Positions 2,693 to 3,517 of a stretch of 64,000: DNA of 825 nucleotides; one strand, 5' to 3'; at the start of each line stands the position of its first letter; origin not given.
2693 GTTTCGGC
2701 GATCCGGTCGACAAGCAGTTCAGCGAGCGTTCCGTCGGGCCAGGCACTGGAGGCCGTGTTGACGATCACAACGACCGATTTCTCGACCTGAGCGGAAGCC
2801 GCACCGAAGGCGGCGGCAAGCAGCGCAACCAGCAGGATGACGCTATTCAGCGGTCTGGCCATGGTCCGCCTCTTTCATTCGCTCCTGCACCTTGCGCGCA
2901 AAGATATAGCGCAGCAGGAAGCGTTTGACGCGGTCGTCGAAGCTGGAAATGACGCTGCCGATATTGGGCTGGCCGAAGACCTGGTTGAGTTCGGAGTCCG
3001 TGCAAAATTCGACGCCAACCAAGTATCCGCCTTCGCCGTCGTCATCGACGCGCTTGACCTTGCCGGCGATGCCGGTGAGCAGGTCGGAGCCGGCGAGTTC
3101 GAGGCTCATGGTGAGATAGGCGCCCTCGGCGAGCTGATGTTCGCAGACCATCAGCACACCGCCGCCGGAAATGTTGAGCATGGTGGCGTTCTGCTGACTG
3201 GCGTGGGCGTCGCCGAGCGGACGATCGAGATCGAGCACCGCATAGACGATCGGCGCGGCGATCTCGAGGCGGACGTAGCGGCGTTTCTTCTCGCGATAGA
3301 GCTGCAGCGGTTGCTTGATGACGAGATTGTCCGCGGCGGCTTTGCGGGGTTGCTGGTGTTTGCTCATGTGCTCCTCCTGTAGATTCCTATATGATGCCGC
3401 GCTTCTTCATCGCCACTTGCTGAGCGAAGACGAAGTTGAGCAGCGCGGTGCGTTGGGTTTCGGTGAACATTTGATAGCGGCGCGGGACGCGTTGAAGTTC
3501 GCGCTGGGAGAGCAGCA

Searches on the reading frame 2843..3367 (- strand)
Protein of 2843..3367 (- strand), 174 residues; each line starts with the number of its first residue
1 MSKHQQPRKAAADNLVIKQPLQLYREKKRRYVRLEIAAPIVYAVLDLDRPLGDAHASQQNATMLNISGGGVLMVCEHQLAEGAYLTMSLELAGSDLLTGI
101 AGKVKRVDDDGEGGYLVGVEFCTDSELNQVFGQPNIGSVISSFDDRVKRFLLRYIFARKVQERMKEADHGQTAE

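Call 8: search_protein_families(library=pfam, proteins=[window:2843-3367:-])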
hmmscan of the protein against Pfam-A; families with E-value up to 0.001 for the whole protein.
window:2843-3367:- (174 aa): 1 family
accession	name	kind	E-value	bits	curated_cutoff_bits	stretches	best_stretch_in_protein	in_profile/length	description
PF07238.19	PilZ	-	2.2e-10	41.2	22.5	1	28-126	2-89/102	PilZ domain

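Call 30: find_encoding_contigs(protein=window:2843-3367:-, flank=10000, max_places=4)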
Protein window:2843-3367:- (174 aa): 18 contigs read that carry it; 4 places shown.
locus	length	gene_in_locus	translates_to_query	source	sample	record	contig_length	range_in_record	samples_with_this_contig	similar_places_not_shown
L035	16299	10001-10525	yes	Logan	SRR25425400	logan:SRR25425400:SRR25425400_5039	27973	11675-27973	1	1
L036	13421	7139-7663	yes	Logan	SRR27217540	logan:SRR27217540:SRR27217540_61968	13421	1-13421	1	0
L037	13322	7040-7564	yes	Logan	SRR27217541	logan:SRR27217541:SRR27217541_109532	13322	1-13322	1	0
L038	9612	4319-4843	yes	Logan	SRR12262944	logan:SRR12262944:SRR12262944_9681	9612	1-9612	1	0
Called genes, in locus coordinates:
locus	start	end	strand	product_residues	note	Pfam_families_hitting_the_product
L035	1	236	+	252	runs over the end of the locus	PF00813:FliP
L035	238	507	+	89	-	PF01313:Bac_export_3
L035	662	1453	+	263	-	PF01311:Bac_export_1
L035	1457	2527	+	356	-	PF01312:Bac_export_2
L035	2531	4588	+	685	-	PF00771:FHIPEP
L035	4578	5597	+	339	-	PF00448:SRP54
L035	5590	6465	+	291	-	PF02374:ArsA_ATPase (weak), PF06564:CBP_BcsQ (weak), PF10609:ParA, PF13614:AAA_31, PF01656:CbiA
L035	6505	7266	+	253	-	PF04542:Sigma70_r2, PF04539:Sigma70_r3 (weak), PF08281:Sigma70_r4_2, PF04545:Sigma70_r4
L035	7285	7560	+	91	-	-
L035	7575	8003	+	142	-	-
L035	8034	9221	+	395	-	PF09986:DUF2225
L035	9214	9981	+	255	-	PF12945:PilZNR, PF07238:PilZ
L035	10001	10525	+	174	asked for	PF07238:PilZ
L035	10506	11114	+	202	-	-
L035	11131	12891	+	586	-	PF01590:GAF, PF13185:GAF_2 (weak), PF13492:GAF_3 (weak), PF00512:HisKA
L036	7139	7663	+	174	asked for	PF07238:PilZ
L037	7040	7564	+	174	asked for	PF07238:PilZ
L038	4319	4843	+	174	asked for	PF07238:PilZ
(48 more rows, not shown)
